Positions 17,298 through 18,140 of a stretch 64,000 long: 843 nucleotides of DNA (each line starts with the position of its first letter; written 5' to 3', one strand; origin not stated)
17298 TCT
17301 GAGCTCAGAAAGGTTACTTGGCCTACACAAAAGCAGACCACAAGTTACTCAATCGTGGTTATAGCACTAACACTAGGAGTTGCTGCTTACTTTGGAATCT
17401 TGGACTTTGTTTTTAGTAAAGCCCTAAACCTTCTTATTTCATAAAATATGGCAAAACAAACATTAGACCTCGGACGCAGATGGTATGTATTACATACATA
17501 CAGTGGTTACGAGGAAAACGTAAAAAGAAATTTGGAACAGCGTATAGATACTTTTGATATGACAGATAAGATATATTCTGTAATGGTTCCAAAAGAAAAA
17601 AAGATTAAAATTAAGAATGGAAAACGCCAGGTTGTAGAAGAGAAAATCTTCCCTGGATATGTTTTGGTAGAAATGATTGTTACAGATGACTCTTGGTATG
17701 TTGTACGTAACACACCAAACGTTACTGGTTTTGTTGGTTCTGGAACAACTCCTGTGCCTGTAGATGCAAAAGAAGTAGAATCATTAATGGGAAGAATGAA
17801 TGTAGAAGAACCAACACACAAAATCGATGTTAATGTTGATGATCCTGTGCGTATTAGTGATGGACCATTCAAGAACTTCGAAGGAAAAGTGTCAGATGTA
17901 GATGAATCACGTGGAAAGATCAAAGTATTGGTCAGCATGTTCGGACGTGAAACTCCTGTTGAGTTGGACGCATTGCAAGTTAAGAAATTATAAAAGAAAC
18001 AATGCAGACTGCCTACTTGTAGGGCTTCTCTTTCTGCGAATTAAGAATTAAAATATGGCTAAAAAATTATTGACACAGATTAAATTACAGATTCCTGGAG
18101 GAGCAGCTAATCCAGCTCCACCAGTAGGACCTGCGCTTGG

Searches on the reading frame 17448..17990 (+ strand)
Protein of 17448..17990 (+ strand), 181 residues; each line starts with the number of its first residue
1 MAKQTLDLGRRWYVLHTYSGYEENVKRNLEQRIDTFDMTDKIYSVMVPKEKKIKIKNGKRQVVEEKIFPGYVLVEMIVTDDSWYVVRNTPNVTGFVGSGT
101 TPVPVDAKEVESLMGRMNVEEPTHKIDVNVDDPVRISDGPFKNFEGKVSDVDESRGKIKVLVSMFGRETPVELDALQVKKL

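Call 73: find_related_loci(query=window:17448-17990:+, collection=metagenome_contigs, flank=2500)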
Query window:17448-17990:+ (181 aa) in metagenome_contigs; peptide patterns used: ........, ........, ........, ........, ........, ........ (x = any residue, [..] = any of these).
600 stretches matched a pattern (row limit reached: there are more); 593 encode a relative of the query (tblastn E <= 1e-3); the best 80 are kept; 80 distinct loci.
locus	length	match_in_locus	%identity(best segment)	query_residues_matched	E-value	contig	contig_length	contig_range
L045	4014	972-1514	84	1-181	2e-104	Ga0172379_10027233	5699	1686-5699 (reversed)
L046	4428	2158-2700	84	1-181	3e-104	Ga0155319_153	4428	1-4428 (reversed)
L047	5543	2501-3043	81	1-181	5e-101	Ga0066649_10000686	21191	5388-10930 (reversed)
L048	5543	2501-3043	83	1-181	8e-101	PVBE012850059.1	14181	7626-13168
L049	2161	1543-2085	81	1-181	4e-103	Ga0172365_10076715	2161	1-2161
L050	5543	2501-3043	86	1-181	4e-97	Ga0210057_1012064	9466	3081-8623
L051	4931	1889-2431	76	1-181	5e-94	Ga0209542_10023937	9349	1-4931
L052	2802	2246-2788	74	1-181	2e-95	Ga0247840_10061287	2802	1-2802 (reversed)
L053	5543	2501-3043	75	1-181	9e-93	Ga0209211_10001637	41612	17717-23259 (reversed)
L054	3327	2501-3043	76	1-181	8e-93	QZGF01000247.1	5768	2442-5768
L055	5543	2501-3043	73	1-181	2e-92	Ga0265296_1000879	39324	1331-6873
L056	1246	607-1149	73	1-181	4e-99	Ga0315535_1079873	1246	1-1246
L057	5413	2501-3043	75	1-181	4e-92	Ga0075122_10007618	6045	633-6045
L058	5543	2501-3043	75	1-181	1e-91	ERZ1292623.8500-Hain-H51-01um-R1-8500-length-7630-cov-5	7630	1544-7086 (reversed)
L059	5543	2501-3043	73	1-181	2e-91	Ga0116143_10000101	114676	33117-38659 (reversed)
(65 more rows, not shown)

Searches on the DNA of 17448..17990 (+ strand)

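Call 76: search_rna_families(sources=[L045, L046, L047, L048, L049, L050, L051, L053, L055, L059, L065, L066, L067, L068, L069], threshold=gathering)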
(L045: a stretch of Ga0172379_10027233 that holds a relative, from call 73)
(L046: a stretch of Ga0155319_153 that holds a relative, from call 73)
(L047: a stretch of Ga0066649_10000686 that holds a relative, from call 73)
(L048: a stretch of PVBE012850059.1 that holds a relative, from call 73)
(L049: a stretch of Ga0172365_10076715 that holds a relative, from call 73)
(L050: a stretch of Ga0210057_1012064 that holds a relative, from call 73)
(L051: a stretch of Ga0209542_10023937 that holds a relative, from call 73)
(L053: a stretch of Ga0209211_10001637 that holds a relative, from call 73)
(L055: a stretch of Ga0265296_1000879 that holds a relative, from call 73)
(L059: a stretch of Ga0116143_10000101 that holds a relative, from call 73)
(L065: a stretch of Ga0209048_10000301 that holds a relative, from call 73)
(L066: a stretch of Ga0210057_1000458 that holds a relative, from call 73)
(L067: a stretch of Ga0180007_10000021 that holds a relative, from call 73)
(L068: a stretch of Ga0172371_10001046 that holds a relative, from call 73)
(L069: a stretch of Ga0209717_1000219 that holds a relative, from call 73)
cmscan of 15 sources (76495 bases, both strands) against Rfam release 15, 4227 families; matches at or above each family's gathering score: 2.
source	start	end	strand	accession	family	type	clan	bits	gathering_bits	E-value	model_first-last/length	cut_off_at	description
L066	4574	4646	+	RF00005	tRNA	Gene; tRNA;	CL00001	73.4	29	4.3e-14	1-71/71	no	tRNA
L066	4769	4841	+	RF00005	tRNA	Gene; tRNA;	CL00001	72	29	1e-13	1-71/71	no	tRNA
